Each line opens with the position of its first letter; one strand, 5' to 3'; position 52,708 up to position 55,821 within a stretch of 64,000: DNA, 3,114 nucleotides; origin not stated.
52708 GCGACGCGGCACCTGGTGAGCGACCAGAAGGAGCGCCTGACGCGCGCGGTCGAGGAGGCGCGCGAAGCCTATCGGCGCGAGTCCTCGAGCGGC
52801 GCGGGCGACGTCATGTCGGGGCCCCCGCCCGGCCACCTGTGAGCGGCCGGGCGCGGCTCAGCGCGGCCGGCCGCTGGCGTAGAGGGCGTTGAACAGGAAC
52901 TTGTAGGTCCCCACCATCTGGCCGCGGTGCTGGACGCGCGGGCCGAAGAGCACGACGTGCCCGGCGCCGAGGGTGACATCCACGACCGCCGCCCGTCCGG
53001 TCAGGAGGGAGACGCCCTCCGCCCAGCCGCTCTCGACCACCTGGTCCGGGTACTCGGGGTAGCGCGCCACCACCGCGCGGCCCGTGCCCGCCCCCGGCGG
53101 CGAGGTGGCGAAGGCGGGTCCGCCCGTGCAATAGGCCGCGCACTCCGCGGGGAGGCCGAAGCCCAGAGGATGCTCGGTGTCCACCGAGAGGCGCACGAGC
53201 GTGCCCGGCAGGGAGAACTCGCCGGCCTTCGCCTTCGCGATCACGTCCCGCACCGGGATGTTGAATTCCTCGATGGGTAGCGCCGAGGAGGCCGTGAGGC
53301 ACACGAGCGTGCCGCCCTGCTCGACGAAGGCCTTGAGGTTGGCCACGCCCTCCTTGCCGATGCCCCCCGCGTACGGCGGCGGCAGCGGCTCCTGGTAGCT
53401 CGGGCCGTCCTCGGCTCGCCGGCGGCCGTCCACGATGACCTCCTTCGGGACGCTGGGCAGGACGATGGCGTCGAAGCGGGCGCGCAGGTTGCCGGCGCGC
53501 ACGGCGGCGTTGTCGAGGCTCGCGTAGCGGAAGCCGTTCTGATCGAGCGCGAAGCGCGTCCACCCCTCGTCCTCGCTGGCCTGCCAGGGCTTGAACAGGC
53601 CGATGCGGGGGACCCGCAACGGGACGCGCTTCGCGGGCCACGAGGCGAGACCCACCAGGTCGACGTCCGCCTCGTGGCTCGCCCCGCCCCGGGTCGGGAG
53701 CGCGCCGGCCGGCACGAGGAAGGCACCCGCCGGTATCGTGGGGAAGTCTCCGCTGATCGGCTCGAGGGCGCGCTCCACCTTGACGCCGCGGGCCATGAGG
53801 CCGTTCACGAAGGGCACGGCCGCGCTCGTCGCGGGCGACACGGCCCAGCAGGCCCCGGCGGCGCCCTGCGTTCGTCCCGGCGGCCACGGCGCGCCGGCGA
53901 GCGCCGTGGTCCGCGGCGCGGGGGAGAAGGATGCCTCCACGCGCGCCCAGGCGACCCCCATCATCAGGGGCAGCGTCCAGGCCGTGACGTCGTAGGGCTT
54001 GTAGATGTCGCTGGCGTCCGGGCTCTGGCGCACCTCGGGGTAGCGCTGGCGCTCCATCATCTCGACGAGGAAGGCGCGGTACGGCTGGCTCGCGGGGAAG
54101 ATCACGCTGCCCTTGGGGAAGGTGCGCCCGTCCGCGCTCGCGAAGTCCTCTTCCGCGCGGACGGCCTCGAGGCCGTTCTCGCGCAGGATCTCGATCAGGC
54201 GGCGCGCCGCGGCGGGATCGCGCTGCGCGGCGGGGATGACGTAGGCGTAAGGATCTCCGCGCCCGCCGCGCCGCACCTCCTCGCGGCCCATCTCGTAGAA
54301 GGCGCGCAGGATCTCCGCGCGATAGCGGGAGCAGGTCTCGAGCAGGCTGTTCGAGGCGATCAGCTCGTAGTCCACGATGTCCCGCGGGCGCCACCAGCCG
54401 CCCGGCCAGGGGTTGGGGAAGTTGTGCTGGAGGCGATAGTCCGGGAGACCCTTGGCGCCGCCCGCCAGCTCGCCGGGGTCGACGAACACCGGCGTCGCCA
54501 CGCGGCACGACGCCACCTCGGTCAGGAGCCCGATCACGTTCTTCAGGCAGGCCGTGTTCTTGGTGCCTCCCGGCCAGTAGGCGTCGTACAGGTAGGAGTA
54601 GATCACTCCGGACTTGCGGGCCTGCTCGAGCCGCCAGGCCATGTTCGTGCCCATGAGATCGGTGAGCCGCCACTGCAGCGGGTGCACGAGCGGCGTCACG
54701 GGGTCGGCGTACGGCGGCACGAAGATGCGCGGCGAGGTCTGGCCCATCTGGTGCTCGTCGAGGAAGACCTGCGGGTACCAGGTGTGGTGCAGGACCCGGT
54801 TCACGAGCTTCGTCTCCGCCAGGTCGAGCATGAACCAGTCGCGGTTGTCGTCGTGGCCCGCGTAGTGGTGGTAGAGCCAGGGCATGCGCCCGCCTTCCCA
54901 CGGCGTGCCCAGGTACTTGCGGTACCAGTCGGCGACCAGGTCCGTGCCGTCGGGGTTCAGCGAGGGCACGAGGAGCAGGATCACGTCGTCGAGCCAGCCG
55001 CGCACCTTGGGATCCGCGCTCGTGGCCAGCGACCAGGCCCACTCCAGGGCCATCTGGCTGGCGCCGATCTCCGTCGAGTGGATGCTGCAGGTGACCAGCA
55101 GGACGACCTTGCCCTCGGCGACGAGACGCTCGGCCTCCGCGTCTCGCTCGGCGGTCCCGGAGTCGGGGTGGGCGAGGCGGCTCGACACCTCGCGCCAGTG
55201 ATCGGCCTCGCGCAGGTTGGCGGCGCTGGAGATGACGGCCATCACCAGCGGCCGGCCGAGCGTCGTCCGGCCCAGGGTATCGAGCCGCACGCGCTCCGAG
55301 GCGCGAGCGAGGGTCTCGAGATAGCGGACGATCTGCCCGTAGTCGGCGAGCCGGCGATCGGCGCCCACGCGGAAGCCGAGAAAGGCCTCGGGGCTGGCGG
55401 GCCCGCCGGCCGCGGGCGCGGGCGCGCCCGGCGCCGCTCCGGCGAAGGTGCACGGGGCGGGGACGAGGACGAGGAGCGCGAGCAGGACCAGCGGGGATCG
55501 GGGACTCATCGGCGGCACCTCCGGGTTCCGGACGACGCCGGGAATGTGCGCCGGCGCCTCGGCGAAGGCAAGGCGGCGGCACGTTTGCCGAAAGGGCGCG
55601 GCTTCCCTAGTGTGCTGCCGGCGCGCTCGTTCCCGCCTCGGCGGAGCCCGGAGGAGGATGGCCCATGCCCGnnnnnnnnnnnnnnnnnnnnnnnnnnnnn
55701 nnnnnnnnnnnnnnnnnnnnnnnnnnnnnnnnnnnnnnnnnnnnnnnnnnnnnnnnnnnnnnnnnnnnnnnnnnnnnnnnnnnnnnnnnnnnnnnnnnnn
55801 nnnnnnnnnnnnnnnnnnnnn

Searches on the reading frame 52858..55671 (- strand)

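Call 14: search_protein_families(library=pfam, proteins=[window:52858-55671:-], max_evalue=0.001)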
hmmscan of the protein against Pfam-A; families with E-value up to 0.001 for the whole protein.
window:52858-55671:- (937 aa): 1 family
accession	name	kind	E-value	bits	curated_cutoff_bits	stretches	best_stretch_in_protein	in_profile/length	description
PF00246.29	Peptidase_M14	-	1.2e-16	61.6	21.6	1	114-279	1-133/286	Zinc carboxypeptidase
